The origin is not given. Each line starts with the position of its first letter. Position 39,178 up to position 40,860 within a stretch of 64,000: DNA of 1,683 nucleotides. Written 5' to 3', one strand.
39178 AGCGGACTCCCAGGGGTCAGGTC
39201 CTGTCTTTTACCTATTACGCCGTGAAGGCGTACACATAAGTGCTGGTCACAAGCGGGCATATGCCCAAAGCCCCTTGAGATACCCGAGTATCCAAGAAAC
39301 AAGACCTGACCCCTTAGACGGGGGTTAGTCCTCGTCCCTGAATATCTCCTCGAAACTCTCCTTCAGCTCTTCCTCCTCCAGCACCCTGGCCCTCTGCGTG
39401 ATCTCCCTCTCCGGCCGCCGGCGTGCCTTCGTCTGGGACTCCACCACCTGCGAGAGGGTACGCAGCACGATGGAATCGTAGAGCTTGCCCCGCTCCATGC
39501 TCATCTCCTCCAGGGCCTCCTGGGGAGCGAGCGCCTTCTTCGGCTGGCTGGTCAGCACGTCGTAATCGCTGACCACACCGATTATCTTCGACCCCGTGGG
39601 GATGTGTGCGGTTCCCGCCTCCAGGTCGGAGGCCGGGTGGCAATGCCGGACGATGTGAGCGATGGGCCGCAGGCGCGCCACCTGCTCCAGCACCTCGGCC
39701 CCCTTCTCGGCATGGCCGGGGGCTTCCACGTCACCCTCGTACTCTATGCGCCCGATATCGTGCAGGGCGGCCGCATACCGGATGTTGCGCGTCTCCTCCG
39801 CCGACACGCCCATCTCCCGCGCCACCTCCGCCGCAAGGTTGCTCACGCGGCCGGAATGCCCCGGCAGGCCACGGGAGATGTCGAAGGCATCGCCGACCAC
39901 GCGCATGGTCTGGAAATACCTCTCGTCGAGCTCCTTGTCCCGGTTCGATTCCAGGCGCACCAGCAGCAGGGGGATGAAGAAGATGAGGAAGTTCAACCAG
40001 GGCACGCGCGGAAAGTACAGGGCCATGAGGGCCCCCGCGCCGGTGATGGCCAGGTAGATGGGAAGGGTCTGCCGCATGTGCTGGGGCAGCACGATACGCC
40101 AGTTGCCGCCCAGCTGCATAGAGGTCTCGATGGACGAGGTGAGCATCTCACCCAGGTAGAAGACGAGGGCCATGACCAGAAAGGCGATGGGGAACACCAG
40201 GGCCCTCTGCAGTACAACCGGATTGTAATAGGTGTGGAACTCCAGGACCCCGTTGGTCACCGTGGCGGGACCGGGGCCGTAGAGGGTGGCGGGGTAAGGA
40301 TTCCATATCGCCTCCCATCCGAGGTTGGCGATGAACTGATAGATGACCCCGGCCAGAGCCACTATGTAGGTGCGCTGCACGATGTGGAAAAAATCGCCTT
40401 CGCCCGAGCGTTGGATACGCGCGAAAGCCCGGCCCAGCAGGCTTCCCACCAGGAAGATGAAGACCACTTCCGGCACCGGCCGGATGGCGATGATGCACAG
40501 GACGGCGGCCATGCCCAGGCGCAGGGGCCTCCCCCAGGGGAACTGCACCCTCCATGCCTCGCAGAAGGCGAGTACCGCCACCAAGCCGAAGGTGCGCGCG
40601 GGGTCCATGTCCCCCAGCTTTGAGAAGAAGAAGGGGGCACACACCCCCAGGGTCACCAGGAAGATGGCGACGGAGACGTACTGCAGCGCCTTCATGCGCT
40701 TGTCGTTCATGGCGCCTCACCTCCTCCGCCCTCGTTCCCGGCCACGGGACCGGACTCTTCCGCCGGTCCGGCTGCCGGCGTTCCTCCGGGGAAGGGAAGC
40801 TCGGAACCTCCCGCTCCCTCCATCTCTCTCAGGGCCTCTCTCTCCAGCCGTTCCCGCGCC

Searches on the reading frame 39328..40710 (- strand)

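Call 70: search_protein_families(library=pfam, proteins=[window:39328-40710:-], max_evalue=0.00001)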
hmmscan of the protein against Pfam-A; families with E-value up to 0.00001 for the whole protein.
window:39328-40710:- (461 aa): 2 families
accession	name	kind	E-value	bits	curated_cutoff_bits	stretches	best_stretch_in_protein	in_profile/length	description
PF13487.12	HD_5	-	8.7e-12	45.5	27.2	1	332-413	80-168/170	HD domain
PF01966.28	HD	-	5.3e-10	40.1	22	1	285-364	4-92/116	HD domain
